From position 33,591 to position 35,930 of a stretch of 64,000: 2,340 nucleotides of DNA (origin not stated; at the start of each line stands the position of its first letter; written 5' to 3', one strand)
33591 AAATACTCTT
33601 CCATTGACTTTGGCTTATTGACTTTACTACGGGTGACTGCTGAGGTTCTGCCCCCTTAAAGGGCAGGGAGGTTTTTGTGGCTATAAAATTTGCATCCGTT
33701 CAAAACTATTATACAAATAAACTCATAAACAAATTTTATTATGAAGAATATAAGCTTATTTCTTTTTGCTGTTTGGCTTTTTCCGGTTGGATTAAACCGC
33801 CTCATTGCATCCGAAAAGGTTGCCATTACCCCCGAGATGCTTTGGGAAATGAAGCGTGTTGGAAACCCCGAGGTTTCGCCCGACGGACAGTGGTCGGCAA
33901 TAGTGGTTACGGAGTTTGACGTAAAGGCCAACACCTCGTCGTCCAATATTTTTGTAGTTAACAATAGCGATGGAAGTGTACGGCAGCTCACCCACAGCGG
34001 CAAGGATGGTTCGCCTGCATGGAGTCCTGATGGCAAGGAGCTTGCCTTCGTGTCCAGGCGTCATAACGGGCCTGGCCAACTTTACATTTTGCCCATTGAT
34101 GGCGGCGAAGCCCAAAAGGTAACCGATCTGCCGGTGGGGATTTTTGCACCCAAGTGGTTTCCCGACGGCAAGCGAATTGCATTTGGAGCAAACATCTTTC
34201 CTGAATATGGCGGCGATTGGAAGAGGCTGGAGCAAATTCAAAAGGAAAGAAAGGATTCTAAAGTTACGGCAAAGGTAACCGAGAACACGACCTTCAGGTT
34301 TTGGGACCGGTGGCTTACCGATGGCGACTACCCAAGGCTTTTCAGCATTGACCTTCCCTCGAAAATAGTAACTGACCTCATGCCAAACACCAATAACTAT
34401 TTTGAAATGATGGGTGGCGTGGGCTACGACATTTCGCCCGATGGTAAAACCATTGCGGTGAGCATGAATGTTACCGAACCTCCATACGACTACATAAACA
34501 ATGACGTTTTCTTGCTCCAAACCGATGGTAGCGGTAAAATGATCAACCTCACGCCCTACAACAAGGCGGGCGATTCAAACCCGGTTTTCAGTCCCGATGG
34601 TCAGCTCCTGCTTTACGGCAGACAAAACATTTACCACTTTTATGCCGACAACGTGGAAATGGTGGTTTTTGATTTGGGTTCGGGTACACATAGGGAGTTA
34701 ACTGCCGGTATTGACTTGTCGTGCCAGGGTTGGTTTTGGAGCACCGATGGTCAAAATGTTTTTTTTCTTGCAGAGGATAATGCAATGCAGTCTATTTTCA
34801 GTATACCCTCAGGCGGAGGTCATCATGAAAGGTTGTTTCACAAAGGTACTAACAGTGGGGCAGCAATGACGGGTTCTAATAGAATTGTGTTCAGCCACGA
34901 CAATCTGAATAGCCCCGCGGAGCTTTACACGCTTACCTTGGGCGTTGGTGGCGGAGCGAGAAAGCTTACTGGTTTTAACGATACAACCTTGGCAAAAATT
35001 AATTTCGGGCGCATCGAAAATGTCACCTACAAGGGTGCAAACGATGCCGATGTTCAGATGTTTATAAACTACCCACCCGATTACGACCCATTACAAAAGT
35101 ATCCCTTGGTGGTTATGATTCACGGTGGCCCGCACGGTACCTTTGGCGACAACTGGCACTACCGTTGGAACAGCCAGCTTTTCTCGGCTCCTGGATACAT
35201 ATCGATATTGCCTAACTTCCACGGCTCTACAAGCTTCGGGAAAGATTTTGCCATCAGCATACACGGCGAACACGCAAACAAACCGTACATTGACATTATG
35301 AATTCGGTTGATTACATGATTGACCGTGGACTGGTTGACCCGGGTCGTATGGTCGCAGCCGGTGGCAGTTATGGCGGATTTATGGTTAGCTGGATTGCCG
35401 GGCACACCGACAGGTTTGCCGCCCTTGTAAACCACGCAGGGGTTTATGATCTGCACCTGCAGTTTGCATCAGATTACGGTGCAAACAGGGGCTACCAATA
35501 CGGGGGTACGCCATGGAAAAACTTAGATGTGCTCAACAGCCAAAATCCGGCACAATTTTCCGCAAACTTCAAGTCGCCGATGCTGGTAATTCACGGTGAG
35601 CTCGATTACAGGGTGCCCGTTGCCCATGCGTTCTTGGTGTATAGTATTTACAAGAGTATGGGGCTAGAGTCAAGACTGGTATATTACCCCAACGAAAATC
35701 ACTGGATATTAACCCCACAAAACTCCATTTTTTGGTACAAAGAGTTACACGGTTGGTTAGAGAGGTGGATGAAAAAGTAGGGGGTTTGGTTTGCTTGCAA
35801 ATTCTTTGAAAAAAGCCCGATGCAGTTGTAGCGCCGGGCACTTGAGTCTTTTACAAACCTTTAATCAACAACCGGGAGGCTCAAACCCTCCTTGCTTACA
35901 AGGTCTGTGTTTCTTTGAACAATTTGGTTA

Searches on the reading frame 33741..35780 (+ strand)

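Call 20: search_protein_families(library=pfam, proteins=[window:33741-35780:+], max_evalue=0.01)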
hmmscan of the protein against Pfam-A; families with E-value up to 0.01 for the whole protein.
window:33741-35780:+ (679 aa): 7 families
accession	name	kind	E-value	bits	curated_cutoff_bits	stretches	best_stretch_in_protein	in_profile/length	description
PF00326.27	Peptidase_S9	-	1.1e-49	169.2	22.6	1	472-678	1-211/213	Prolyl oligopeptidase family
PF07676.18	PD40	-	2.9e-18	65.7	20.9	1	81-116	2-38/38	WD40-like Beta Propeller Repeat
PF20434.5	BD-FAE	-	7.1e-06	26.1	26.8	1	452-631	11-209/215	BD-FAE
PF00930.27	DPPIV_N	-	7.8e-06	25.3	22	0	68-128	23-79/354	Dipeptidyl peptidase IV (DPP IV) N-terminal region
PF00561.26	Abhydrolase_1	-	0.00041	20.5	25.8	1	455-567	1-102/245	alpha/beta hydrolase fold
PF01738.24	DLH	-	0.00072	19.6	21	1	453-662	12-194/217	Dienelactone hydrolase family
PF25174.1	Beta-prop_THOC3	-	0.0014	18.1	305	0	79-147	81-145/272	THOC3 beta-propeller domain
